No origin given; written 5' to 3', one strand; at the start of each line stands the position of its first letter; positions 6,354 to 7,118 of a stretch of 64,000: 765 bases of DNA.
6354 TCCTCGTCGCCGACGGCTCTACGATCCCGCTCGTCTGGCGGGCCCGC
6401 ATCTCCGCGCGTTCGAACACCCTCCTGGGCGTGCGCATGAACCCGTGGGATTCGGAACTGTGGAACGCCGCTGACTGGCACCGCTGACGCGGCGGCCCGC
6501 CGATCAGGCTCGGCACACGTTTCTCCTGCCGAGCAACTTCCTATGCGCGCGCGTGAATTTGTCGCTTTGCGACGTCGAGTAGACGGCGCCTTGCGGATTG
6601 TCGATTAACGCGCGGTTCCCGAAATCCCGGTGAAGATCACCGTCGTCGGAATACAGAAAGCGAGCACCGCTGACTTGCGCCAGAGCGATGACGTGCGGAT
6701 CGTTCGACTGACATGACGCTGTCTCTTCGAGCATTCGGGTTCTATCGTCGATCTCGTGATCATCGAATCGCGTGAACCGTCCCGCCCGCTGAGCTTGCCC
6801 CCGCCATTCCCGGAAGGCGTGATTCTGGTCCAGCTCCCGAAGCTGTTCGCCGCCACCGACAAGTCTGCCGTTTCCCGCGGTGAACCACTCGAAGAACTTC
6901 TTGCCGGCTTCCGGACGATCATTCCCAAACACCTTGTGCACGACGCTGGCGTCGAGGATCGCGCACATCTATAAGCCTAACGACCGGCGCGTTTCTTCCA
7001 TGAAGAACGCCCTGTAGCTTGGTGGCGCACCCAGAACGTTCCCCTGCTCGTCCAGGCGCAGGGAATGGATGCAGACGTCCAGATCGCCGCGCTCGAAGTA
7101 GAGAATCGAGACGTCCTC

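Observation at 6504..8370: ABC/AAA ATPase (DUF3696-type) + PIN-like nuclease operon in a low-GC islet: candidate uncharacterised two-gene defence system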

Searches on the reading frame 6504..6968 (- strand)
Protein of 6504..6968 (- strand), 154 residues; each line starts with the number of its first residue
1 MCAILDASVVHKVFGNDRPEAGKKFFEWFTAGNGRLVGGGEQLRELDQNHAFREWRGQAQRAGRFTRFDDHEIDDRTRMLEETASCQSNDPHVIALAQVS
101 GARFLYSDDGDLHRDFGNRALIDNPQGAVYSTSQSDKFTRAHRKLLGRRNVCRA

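Call 3: search_protein_families(library=pfam, proteins=[window:6504-6968:-], max_evalue=1)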
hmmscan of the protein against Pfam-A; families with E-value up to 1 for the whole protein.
window:6504-6968:- (154 aa): 1 family
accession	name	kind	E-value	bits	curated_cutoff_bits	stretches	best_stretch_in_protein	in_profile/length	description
PF01850.27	PIN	-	0.002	19.2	23.6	1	48-114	51-116/120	PIN domain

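Call 4: search_protein_families(library=padloc, proteins=[window:6504-6968:-], max_evalue=1)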
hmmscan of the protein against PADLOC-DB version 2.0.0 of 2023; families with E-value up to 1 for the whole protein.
window:6504-6968:- (154 aa): 0 families

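Call 5: search_protein_families(library=ncbifam, proteins=[window:6504-6968:-], max_evalue=1)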
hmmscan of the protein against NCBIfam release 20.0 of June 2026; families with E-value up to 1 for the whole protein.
window:6504-6968:- (154 aa): 0 families

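Call 6: find_homologous_proteins(query=window:6504-6968:-, max_evalue=0.001)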
Query window:6504-6968:- (154 aa): 233 proteins with E <= 0.001 among 253 candidates; the best 120 are listed.
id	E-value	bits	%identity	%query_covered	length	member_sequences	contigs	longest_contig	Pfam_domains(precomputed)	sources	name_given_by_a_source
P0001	2.7e-100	351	100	100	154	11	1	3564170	-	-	-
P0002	5.4e-71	256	71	100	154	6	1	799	PF01850.28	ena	-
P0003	9.2e-68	245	71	100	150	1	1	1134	PF01850.28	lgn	-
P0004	7.0e-65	236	79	87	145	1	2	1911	-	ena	-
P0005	1.8e-61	225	65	99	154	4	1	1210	-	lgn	-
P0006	7.2e-59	216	65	99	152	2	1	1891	-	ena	-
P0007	1.8e-58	215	64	100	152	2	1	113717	-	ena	-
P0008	4.9e-58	214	63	99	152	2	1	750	-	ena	-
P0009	6.0e-58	213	65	99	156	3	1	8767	-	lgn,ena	-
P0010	1.3e-57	212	63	100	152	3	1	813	-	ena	-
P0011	1.4e-57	212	62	100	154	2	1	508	-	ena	-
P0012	1.5e-57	212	62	99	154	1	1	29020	-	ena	-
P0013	2.8e-57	211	65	100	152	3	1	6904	-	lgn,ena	-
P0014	5.0e-57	210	63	99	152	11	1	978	-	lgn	-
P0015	7.5e-57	210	61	100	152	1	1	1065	-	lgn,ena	-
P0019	1.8e-56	208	63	99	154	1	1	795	PF01850.28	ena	-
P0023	6.4e-56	207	62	100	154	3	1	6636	PF01850.28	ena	-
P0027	2.4e-55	205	61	100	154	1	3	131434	PF01850.28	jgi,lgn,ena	-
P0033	1.0e-53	199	59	99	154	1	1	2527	PF01850.28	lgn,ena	-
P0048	4.0e-50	188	55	100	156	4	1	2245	PF01850.28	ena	-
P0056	1.2e-47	180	55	100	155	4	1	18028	PF01850.28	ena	-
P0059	1.4e-46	176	53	100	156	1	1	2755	PF01850.28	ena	-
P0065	1.4e-45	173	58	99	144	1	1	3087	PF01850.28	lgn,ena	-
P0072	8.1e-45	171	57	90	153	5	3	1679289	PF01850.28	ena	-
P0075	1.1e-44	170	55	100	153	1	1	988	PF01850.28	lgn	-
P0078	1.6e-44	170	57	90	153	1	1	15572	PF01850.28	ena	-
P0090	2.2e-43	166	54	100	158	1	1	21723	PF01850.28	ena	-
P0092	3.6e-43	165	53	99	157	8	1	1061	PF01850.28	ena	-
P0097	5.0e-43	165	53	100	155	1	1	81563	PF01850.28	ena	-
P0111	2.1e-42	163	50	99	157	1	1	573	PF01850.28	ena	-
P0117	5.4e-42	161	47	99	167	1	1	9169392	PF01850.28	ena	-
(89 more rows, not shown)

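Call 7: search_protein_families(library=phrogs, proteins=[window:6504-6968:-], max_evalue=1)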
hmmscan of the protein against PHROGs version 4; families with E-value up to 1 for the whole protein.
window:6504-6968:- (154 aa): 1 family
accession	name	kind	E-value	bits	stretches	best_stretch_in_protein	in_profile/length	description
phrog_28809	-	unknown function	0.33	11.6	1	17-82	146-209/211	-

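Call 8: search_solved_structures(query=window:6504-6968:-, max_evalue=10, show_alignments=2)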
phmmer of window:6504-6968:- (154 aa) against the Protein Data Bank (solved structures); distinct sequences matched with E-value up to 10: 4.
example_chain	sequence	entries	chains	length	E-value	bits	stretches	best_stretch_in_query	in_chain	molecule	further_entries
8b4k_A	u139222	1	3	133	0.55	13.6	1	108-140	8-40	Replication factor A protein 1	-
5omb_A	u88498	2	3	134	0.6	13.5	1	109-140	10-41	Replication factor A protein 1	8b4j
5m1x_A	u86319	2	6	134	0.87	12.9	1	109-139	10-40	Replication factor A protein 1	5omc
2con_A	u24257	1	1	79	1.2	12.5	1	105-135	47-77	nin one binding protein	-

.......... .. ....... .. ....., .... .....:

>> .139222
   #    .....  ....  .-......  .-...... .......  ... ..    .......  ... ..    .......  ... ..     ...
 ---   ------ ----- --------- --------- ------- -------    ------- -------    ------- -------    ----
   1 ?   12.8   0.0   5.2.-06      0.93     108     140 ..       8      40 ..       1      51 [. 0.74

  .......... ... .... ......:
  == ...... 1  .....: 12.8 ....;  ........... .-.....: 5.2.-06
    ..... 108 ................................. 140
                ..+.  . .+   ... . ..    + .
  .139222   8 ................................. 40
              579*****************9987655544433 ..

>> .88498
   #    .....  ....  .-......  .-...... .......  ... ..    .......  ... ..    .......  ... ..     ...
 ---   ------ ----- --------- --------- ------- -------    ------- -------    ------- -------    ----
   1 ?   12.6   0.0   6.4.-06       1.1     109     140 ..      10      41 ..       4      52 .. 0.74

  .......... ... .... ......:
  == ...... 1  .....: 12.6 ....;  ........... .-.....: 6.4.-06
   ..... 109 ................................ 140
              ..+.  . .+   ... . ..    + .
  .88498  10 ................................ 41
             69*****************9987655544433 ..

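Call 10: find_related_loci(query=A1, collection=genome_contigs, flank=6000)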
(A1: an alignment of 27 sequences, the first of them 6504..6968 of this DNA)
Query A1 (154 aa) in genome_contigs; peptide patterns used: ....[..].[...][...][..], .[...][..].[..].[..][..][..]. (x = any residue, [..] = any of these).
483 stretches matched a pattern; 453 encode a relative of the query (tblastn E <= 1e-3); the best 80 are kept; 80 distinct loci.
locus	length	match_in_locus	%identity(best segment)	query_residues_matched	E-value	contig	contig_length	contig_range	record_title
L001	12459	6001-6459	61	1-153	2e-60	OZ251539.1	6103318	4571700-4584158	MAG: Alphaproteobacteria bacterium isolate efdf64b3-afa9-4fb8-9792-56cfcde380f9 genome assembly, chromosome: 1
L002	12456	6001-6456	60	1-154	8e-58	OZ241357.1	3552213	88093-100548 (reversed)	MAG: Alphaproteobacteria bacterium isolate 88d555cd-2633-4b86-a1be-1e9adaae3909 genome assembly, chromosome: 1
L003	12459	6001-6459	57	1-153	7e-56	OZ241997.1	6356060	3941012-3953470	MAG: Bryobacterales bacterium isolate 61e22654-925f-4c0e-9a13-8c6bb068ee38 genome assembly, chromosome: 1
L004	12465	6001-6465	57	1-153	1e-55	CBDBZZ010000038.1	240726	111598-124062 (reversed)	MAG: Bryobacterales bacterium isolate 74d63353-912c-4bc9-bbc2-a65f7fa8b3d4 genome assembly, contig: contig_38, whole gen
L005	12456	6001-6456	57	1-152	4e-55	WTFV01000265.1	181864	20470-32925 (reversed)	MAG: Acidobacteria bacterium isolate CO36386bin_12 NODE_38_length_181864_cov_20.516405, whole genome shotgun sequence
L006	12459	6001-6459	56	1-153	7e-55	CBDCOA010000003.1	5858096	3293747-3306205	MAG: Bryobacterales bacterium isolate e87d622e-8fc3-4eb5-b2ff-02838af88e55 genome assembly, contig: contig_3, whole geno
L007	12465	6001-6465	58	1-153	4e-54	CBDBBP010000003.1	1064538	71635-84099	MAG: Arenicellales bacterium isolate 30f20f54-89b0-4b51-9158-1170f9f4a376 genome assembly, contig: contig_3, whole genom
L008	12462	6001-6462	53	1-153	5e-54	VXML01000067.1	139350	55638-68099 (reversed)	MAG: Gemmatimonadetes bacterium isolate SB0661_bin_36 NODE_146_length_139350_cov_81.158943, whole genome shotgun sequenc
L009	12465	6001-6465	52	1-154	5e-54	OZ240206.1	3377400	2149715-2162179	MAG: Dehalococcoidia bacterium isolate 2e453fae-0281-4c22-a0b3-57af5dde5db4 genome assembly, chromosome: 1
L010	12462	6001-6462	54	1-154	8e-54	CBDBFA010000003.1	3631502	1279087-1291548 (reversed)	MAG: Opitutales bacterium isolate 9f9b1e65-26d1-490e-a9a8-9aeb4363054d genome assembly, contig: contig_3, whole genome s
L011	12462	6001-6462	55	1-153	9e-54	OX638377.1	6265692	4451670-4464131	MAG: uncultured Latescibacteria bacterium isolate 96736c8f-e424-4c7a-a7cc-5c0d8e7e2df7 genome assembly, chromosome: 1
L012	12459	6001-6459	53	1-153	3e-53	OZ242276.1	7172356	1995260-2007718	MAG: Bryobacterales bacterium isolate 6a17fdd1-799e-4b89-b3db-5c5ff6fa14e9 genome assembly, chromosome: 1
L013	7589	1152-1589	59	1-146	4e-53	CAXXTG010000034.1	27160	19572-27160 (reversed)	MAG: Vicinamibacterales bacterium isolate cdfb1a10-b860-4899-88b7-affdfcb54827 genome assembly, contig: contig_34, whole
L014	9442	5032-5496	54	1-154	1e-52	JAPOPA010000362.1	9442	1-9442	MAG: Chloroflexota bacterium isolate APA_bin_48 c_000000319362, whole genome shotgun sequence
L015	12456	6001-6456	56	1-153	2e-52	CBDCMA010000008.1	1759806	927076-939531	MAG: bacterium isolate 6263ad5f-5925-4d78-8ae4-828cafc75c34 genome assembly, contig: contig_8, whole genome shotgun sequ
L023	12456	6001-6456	56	1-152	1e-51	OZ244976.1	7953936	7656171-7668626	MAG: Vicinamibacterales bacterium isolate 759df215-7f35-4b58-97f0-56a84cd7420d genome assembly, chromosome: 2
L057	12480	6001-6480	51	1-154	1e-47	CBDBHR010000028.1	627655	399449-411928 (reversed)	MAG: bacterium isolate 2d38f53d-f68d-4995-9e7e-b4655ca317ad genome assembly, contig: contig_28, whole genome shotgun seq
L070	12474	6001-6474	49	1-153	1e-46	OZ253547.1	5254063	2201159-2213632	MAG: Candidatus Versatilivorator sp. isolate 027cd1c3-4ec4-432d-9d93-376aaa34f9fd genome assembly, chromosome: 1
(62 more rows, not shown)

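Call 31: predict_structure(alignment_id=A2)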
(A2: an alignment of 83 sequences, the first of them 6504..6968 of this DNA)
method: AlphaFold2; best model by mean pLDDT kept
length: 154 residues; sequences in the alignment: 83
mean_pLDDT: 93.2   pTM: 0.88
mean pLDDT of the five models: 93.2, 92.9, 92.8, 92.7, 92.4
residues with pLDDT >= 90: 133; 70-90: 18; 50-70: 3; < 50: 0
segments of 3 or more residues with pLDDT < 50: none
pLDDT, mean of each block of 10 residues (from residue 1): 94 95 93 89 97 95 94 97 94 97 96 96 90 95 88 64
secondary structure, 60 per line:
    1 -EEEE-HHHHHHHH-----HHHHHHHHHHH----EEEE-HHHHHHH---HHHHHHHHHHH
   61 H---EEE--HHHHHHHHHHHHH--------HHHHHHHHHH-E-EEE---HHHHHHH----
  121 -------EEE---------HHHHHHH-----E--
elements in order: E2-5 H7-14 H20-30 E35-38 H40-46 H50-61 E65-67 H70-82 H91-100 E104-106 H110-116 E128-130 H140-146

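Call 34: fold_search(model_id=the predicted structure, library=pdb)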
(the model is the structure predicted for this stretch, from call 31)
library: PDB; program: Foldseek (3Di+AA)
matches with E <= 10: 539; with E <= 0.001: 0
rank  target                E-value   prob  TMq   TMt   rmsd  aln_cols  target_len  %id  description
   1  2lcq_MODEL_1_A        1.9e-03  1.00  0.42  0.41   6.4       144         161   18  Solution structure of the endonuclease Nob1 from P.horikoshii (released 2011-12-14)
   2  7by2_B                2.2e-03  1.00  0.47  0.58   6.2       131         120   17  Toxin-antitoxin complex from Klebsiella pneumoniae (released 2021-04-28)
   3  9c5w_E                3.1e-03  0.97  0.44  0.41   8.3       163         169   14  Crystal structure of cyclodehydratase RohQ in complex with imidazole (released 2025-07-23)
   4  5x3t_B                3.3e-03  1.00  0.58  0.64   3.8       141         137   18  VapBC from Mycobacterium tuberculosis (released 2017-06-07)
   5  7by3_B                4.2e-03  0.99  0.46  0.56   6.4       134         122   16  Toxin-antitoxin complex from klebsiella pneumoniae (released 2021-04-28)
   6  2h1c_A                4.8e-03  0.99  0.48  0.52   5.0       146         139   16  Crystal Structure of FitAcB from Neisseria gonorrhoeae (released 2006-09-26)
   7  2bsq_A                6.2e-03  0.95  0.42  0.45   8.1       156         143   16  FitAB bound to DNA (released 2006-08-24)
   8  3zvk_B                8.0e-03  0.99  0.48  0.54   5.6       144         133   14  Crystal structure of VapBC2 from Rickettsia felis bound to a DNA fragment from their promoter (released 2011-12-14)
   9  9c5w_A                8.0e-03  0.96  0.45  0.43   8.3       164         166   14  Crystal structure of cyclodehydratase RohQ in complex with imidazole (released 2025-07-23)
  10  2bsq_B                8.5e-03  0.99  0.49  0.53   4.9       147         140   14  FitAB bound to DNA (released 2006-08-24)
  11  3zvk_C                8.5e-03  0.99  0.48  0.54   5.6       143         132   15  Crystal structure of VapBC2 from Rickettsia felis bound to a DNA fragment from their promoter (released 2011-12-14)
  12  9c5w_C                9.0e-03  0.89  0.41  0.40   8.5       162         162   14  Crystal structure of cyclodehydratase RohQ in complex with imidazole (released 2025-07-23)
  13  1w8i                  1.2e-02  0.97  0.50  0.50   5.8       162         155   13  The Structure of gene product af1683 from Archaeoglobus fulgidus. (released 2004-11-16)
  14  9oq8_C                1.2e-02  0.96  0.48  0.46   8.0       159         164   14  Crystal structure of selenomethionine-substituted cyclodehydratase RohQ (released 2025-07-23)
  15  5wzf_B                1.5e-02  0.99  0.48  0.55   4.2       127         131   15  Crystal structure of Mycobacterium tuberculosis VapC20 (Rv2549c), Sarcin-Ricin loop cleaving toxin (released 2017-10-25)
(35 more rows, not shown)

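Call 38: search_protein_families(library=padloc, alignment_id=A2, max_evalue=10)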
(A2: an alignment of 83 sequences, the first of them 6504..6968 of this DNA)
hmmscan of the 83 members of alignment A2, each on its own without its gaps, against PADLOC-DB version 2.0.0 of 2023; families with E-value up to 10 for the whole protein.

A. member 1, window:6504-6968:- (154 aa): 0 families

B. families by the number of members that match (of 83 scanned): 7 families
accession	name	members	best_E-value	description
PDLC04147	HEC-03A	6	0.003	-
PDLC03894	NsnC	3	0.0032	-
PDLC04421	PDC-M11A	2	0.0033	-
PDLC04422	PDC-M11A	1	0.00041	-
PDLC02577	DrmA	1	0.016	DrmA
PDLC00234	KwaB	1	0.026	DUF4868 domain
PDLC04811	PDC-S02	1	0.032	-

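Call 39: search_protein_families(library=pfam, alignment_id=A2, max_evalue=1)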
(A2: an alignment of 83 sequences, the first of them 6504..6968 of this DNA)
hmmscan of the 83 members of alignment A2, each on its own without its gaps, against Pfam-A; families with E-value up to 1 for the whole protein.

A. member 1, window:6504-6968:- (154 aa): 1 family
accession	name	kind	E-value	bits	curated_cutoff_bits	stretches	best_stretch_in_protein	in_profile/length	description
PF01850.27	PIN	-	0.002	19.2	23.6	1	48-114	51-116/120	PIN domain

B. families by the number of members that match (of 83 scanned): 26 families (the first 25 are shown)
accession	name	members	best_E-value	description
PF01850.27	PIN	74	3.5e-07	PIN domain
PF18477.7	PIN_9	13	0.01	PIN like domain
PF14367.12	DUF4411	12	0.0014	Domain of unknown function (DUF4411)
PF13470.12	PIN_3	9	0.00087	PIN domain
PF08346.17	AntA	2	0.019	AntA/AntB antirepressor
PF16289.11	PIN_12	2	0.21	PIN domain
PF25528.1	DUF7917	1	0.0078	Domain of unknown function (DUF7917)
PF23716.1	DUF7158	1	0.016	Family of unknown function (DUF7158)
PF11525.13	CopK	1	0.025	Copper resistance protein K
PF03710.21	GlnE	1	0.035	Glutamate-ammonia ligase adenylyltransferase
PF11330.14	30K_MP_C_Ter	1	0.051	C-Terminal of 30K viral movement proteins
PF06670.16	Etmic-2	1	0.063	Microneme protein Etmic-2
PF00253.27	Ribosomal_S14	1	0.065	Ribosomal protein S14p/S29e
PF17097.10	Kre28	1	0.081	Spindle pole body component Kre28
PF11140.13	DUF2913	1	0.09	Protein of unknown function (DUF2913)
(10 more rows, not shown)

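Call 45: search_protein_families(library=padloc, alignment_id=A4, max_evalue=0.00001)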
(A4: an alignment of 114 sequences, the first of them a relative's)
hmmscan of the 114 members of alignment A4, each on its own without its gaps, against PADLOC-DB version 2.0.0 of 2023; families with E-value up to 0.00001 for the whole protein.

A. member 1, L001:1662-4502:+ (947 aa): 0 families

B. families by the number of members that match (of 114 scanned): 286 families (the first 25 are shown)
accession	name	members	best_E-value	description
PDLC02980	AriA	6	4.8e-31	-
PDLC04135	mad3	6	1.6e-30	mads_3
PDLC00278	PtuA1|PtuA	6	1.3e-21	AAA ATPase domain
PDLC02335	AbiLi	6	2.5e-21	AbiLi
PDLC02979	AriA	6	2.8e-21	-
PDLC00271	PtuA1|PtuA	6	3.4e-20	AAA ATPase domain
PDLC02913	ATPase_I-A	6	1e-15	-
PDLC00070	GajA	6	4.9e-15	AAA ATPase domain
PDLC00311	PtuA1|PtuA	6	4.9e-15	AAA ATPase domain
PDLC00067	GajA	6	6.1e-15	AAA ATPase domain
PDLC00299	PtuA1|PtuA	6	6.6e-15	AAA ATPase domain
PDLC04175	HEC-01A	5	1.6e-122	-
PDLC00661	HmaB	5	1.7e-111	DNA-adenine methylase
PDLC00660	HmaB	5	6.4e-110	DNA-adenine methylase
PDLC03233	MTase_II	5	7.1e-47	Type II methyltransferase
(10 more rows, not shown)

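Call 46: search_protein_families(library=pfam, alignment_id=A4, max_evalue=0.00001)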
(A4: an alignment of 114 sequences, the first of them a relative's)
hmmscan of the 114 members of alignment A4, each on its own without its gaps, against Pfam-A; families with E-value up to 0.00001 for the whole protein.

A. member 1, L001:1662-4502:+ (947 aa): 4 families
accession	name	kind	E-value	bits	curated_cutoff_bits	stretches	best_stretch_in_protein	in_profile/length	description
PF01071.24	GARS_A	-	3.5e-79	265.6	27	1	626-818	1-194/194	Phosphoribosylglycinamide synthetase, ATP-grasp (A) domain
PF02844.21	GARS_N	-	8.3e-37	126.4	29.5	1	526-625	1-100/100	Phosphoribosylglycinamide synthetase, N domain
PF02843.22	GARS_C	-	1.5e-29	102.6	34.8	1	853-944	1-91/92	Phosphoribosylglycinamide synthetase, C domain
PF02655.19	ATP-grasp_3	-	1.6e-06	28.7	23.2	1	659-813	28-157/160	ATP-grasp domain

B. families by the number of members that match (of 114 scanned): 101 families (the first 25 are shown)
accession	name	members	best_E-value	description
PF13175.12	AAA_15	6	6.1e-20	AAA ATPase domain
PF13304.12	AAA_21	5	2.1e-31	AAA domain, putative AbiEii toxin, Type IV TA system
PF02463.25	SMC_N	5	2.7e-12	RecF/RecN/SMC N terminal domain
PF06634.17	DUF1156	4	9.2e-23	Protein of unknown function (DUF1156)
PF13476.12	AAA_23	4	2.2e-07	AAA domain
PF13561.12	adh_short_C2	3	4.9e-84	Enoyl-(Acyl carrier protein) reductase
PF00106.31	adh_short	3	6.3e-58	short chain dehydrogenase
PF20254.3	DMFA2_C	2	2.1e-101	N,N-dimethylformamidase beta subunit-like, C-terminal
PF00561.26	Abhydrolase_1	2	4.4e-27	alpha/beta hydrolase fold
PF01593.30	Amino_oxidase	2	7.1e-21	Flavin containing amine oxidoreductase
PF00282.25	Pyridoxal_deC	2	4.8e-16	Pyridoxal-dependent decarboxylase conserved domain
PF13385.13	Laminin_G_3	2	1.5e-14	Concanavalin A-like lectin/glucanases superfamily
PF08659.16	KR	2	1.3e-13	KR domain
PF01266.30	DAO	2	6.6e-13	FAD dependent oxidoreductase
PF13450.12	NAD_binding_8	2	1.1e-11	NAD(P)-binding Rossmann-like domain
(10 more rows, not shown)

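Call 53: find_encoding_contigs(protein=window:6504-6968:-, flank=8000, max_places=4)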
Protein window:6504-6968:- (154 aa): no gene with exactly this product is on record in the collection.

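Call 59: search_protein_representatives(alignment_id=A2)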
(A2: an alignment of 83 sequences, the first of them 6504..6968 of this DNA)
Query: 83 sequences, 155 profile positions. Proteins with E-value up to 0.001 (for the whole library): 1910; up to 1e-10: 1347; up to 1e-30: 251. The best 150 are listed.
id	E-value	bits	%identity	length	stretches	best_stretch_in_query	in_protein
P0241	1.1e-64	233.4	-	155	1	1-153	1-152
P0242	1.9e-61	223.0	-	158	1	1-154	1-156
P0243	4.2e-61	221.8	-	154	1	1-154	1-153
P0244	2.7e-60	219.2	-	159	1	1-152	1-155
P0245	7.7e-59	214.5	-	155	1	1-153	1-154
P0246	9.1e-59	214.2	-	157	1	1-153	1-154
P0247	4.0e-58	212.2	-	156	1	1-153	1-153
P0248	1.6e-57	210.2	-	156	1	1-149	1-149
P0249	3.3e-55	202.7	-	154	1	1-154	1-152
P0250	3.9e-55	202.4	-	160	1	1-153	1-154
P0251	4.1e-55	202.4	-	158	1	1-153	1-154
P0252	1.2e-53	197.6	-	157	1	1-154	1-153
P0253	2.5e-53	196.6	-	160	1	1-153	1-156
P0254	3.5e-53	196.1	-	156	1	1-154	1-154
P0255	9.4e-53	194.7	-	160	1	1-152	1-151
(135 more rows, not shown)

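Call 63: search_dna_similar(query=window:6504-6968:-, collection=plasmids, mode=protein, max_evalue=0.001, max_rows=25)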
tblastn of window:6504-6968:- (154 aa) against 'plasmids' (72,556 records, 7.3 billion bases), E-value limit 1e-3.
No match.

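Call 64: search_dna_similar(query=window:6504-6968:-, collection=phages, mode=protein, max_evalue=0.001, max_rows=15)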
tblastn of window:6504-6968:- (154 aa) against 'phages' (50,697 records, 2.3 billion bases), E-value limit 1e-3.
No match.
